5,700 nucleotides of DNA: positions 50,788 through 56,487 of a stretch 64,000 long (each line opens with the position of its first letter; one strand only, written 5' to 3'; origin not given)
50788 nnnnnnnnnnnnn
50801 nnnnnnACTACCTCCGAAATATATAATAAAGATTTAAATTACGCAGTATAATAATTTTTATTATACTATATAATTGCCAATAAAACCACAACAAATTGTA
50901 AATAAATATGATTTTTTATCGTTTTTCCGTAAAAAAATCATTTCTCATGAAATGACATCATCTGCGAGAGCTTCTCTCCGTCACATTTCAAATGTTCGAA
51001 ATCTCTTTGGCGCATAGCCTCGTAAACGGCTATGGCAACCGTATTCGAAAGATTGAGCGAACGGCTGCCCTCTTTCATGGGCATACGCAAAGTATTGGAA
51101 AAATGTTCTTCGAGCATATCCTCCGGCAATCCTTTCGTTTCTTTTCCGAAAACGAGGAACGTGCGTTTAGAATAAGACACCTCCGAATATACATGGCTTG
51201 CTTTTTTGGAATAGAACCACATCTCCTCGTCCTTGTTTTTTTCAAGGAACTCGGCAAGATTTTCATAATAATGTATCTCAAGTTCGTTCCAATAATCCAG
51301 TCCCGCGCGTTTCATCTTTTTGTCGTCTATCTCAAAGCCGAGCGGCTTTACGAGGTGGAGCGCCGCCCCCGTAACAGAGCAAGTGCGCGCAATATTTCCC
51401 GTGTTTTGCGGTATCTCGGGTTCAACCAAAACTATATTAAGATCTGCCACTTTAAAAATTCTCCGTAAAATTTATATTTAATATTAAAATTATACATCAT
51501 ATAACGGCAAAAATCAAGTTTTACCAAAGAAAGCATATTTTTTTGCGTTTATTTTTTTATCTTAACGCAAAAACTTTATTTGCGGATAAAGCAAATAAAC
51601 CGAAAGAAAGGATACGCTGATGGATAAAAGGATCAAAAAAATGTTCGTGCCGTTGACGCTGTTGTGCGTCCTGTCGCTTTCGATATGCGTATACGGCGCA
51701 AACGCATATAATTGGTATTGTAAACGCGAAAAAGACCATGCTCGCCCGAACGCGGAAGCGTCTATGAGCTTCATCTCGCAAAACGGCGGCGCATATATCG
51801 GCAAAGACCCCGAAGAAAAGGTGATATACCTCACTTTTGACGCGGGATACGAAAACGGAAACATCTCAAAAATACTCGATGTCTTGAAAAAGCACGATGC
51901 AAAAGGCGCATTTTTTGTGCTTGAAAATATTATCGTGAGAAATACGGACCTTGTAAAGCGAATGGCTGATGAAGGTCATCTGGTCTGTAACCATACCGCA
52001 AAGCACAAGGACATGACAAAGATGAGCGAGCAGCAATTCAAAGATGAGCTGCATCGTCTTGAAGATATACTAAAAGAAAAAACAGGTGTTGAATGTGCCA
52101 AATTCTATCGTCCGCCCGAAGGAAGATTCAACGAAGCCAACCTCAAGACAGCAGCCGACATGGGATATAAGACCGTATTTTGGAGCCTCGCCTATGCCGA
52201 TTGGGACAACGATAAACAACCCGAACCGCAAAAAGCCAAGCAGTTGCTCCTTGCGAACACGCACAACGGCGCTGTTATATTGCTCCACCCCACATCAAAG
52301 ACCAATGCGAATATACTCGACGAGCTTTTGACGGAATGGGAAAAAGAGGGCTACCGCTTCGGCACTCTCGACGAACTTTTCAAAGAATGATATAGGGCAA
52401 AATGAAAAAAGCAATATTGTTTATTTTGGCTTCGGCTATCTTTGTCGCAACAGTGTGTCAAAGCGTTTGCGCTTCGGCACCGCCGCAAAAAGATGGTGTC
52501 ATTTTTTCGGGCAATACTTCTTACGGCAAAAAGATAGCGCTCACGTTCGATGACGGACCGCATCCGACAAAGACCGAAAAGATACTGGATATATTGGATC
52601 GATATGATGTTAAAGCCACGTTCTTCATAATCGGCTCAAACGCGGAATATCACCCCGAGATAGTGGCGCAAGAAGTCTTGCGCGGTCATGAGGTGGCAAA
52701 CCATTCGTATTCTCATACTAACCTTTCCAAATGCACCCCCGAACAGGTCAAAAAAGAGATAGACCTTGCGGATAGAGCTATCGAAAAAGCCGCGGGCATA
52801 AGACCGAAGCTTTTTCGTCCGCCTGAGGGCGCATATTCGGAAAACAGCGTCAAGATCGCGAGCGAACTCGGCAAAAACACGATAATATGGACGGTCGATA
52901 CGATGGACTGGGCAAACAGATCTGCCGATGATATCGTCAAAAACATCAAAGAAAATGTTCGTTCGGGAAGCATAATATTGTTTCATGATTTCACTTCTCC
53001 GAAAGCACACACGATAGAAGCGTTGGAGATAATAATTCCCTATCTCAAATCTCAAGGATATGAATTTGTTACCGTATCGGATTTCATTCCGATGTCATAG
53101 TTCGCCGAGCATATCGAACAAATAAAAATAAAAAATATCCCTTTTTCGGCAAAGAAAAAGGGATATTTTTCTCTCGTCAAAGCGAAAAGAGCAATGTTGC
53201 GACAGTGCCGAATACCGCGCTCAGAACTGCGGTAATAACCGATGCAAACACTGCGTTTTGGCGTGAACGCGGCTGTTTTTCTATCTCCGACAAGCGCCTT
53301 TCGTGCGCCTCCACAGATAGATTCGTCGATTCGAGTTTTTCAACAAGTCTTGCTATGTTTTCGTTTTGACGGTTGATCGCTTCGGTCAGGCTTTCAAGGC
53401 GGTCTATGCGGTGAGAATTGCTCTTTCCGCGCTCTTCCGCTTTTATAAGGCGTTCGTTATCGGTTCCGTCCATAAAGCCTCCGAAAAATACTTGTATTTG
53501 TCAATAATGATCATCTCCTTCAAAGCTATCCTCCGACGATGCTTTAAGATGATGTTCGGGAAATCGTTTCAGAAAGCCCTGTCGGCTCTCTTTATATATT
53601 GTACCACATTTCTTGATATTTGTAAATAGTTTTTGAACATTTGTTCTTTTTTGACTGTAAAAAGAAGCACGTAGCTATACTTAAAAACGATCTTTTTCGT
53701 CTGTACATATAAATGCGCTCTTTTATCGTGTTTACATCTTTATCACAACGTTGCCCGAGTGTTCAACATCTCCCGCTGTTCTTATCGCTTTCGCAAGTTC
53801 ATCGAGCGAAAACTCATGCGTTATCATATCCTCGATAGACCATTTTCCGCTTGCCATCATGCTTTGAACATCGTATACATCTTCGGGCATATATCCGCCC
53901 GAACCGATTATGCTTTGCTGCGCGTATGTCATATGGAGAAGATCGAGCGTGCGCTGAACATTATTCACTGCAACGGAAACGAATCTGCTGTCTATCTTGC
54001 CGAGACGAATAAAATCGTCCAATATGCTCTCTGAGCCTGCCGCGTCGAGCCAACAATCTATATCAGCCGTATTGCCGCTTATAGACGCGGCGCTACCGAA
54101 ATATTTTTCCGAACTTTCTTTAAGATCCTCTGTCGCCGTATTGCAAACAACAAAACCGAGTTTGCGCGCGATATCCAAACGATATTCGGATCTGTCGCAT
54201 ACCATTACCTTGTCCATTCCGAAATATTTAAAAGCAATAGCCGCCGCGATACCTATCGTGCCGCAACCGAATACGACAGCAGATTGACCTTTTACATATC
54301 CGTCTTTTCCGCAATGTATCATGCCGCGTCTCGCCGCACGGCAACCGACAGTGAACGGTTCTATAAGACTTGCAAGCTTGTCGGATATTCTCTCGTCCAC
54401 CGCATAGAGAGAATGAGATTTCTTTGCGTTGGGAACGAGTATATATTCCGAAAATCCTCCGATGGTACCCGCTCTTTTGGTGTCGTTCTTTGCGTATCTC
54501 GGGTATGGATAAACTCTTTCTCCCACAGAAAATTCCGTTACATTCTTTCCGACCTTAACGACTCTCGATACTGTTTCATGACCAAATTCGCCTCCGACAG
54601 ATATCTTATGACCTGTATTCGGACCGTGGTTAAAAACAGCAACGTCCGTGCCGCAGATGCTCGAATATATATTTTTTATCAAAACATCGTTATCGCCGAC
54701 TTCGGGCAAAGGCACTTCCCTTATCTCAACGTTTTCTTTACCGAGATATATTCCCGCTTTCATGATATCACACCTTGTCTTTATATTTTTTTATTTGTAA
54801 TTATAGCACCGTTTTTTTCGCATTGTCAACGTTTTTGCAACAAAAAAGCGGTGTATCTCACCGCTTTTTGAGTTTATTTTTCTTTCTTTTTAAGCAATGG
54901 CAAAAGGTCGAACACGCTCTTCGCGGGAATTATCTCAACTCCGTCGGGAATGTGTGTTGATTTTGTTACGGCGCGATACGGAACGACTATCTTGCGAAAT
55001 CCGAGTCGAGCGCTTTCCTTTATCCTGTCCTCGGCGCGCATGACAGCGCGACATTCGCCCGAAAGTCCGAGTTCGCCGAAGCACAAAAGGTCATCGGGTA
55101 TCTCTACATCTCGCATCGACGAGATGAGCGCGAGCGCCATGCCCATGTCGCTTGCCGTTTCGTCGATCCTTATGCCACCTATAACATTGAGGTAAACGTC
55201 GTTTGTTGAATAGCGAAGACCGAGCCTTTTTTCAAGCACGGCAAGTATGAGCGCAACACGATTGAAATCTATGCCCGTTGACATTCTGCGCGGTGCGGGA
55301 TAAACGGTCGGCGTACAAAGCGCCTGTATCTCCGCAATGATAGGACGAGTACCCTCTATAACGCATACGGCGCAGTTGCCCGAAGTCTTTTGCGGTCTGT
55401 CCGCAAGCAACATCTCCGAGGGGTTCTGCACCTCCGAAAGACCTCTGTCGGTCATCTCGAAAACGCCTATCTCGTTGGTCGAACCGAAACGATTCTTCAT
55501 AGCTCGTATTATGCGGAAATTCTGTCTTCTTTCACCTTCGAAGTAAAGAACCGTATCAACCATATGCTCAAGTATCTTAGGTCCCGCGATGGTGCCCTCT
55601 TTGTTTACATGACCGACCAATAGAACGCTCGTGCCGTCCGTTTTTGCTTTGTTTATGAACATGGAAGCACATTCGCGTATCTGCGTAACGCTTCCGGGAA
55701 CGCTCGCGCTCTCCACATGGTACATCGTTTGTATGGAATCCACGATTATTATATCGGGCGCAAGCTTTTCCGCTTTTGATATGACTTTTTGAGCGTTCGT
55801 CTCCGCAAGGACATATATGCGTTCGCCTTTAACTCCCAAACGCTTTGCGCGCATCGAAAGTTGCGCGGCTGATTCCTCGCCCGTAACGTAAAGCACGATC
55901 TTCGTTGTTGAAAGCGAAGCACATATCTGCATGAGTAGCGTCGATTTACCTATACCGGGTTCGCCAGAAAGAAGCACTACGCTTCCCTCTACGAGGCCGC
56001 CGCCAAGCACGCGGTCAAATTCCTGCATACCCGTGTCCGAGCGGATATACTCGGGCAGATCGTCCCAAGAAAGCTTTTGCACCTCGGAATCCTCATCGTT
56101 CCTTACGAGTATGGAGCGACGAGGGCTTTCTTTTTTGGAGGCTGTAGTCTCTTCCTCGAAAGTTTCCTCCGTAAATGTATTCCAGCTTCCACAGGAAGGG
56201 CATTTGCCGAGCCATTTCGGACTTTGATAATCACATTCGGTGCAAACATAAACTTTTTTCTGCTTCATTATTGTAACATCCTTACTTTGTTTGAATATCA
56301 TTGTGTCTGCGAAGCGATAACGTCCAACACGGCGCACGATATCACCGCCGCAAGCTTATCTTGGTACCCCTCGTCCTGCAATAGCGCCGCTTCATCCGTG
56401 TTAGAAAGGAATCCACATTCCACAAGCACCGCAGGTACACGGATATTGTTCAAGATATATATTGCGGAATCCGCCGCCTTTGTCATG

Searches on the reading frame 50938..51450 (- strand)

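Call 57: search_protein_families(library=pfam, proteins=[window:50938-51450:-], max_evalue=0.00001)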
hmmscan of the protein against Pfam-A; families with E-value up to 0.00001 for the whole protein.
window:50938-51450:- (170 aa): 1 family
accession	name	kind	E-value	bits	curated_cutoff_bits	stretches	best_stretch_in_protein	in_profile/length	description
PF00588.24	SpoU_methylase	-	1.8e-37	129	29.7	1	4-143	2-142/142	SpoU rRNA Methylase family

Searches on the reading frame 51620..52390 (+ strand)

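Call 57: search_protein_families(library=pfam, proteins=[window:51620-52390:+], max_evalue=0.00001)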
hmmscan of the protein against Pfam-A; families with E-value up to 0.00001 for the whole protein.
window:51620-52390:+ (256 aa): 1 family
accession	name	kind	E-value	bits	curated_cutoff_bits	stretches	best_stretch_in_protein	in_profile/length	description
PF01522.26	Polysacc_deac_1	-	2.9e-37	127.8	23.1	1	62-186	2-124/124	Polysaccharide deacetylase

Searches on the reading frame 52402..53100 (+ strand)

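Call 58: search_protein_families(library=pfam, proteins=[window:52402-53100:+], max_evalue=0.00001)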
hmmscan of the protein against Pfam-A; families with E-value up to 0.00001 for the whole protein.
window:52402-53100:+ (232 aa): 2 families
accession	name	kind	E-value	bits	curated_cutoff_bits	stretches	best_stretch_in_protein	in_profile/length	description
PF01522.26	Polysacc_deac_1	-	5.8e-43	146.2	23.1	1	41-159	5-122/124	Polysaccharide deacetylase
PF10096.14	DUF2334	-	2.2e-07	31.1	26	1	48-156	5-139/203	Uncharacterized protein conserved in bacteria (DUF2334)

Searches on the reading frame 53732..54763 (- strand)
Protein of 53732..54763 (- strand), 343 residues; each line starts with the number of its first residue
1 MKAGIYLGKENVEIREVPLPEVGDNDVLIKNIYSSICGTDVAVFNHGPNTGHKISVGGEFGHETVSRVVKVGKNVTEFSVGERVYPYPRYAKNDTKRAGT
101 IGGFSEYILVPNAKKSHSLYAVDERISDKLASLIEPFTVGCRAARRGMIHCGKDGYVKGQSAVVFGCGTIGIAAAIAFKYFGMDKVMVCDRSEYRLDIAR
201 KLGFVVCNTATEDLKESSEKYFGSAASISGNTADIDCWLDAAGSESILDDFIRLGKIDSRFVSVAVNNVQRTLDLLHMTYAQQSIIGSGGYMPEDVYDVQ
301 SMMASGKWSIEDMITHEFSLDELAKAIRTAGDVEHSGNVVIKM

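Call 58: search_protein_families(library=pfam, proteins=[window:53732-54763:-], max_evalue=0.00001)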
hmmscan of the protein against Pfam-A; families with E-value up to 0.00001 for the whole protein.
window:53732-54763:- (343 aa): 3 families
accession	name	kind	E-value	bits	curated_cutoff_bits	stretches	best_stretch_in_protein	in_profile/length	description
PF08240.17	ADH_N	-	1.2e-14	54.9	23.5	1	23-113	1-97/104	Alcohol dehydrogenase GroES-like domain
PF00107.32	ADH_zinc_N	-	1e-12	48.6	31.8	1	170-303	2-127/129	Zinc-binding dehydrogenase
PF16912.11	Glu_dehyd_C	-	6.9e-06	26.1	34.9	0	130-327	3-198/211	Glucose dehydrogenase C-terminus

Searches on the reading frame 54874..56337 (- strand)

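Call 58: search_protein_families(library=pfam, proteins=[window:54874-56337:-], max_evalue=0.00001)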
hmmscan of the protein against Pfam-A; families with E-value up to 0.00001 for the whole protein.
window:54874-56337:- (487 aa): 8 families
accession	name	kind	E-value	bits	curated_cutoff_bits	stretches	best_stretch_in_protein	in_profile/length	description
PF06745.19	ATPase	-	2e-16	60.5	26.6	1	101-172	2-75/231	KaiC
PF13481.12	AAA_25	-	5.1e-14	52.8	27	1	109-248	24-194/195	AAA domain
PF18073.7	Zn_ribbon_LapB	-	6.3e-12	45.4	25.7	1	30-57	1-28/28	Rubredoxin metal binding domain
PF03796.21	DnaB_C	-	1.4e-07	31.6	27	1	101-203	3-110/255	DnaB-like helicase C terminal domain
PF13541.12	ChlI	-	3.1e-07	30.7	27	1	373-454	37-119/121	Subunit ChlI of Mg-chelatase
PF00004.35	AAA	-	7.3e-07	30.1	21.2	1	121-252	1-116/131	ATPase family associated with various cellular activities (AAA)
PF13401.12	AAA_22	-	1.1e-06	29.5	27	1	119-243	6-123/130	AAA domain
PF25199.1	nSTAND_NTPase5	-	5.2e-06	26.8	34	0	118-191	41-114/145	Novel STAND NTPase 5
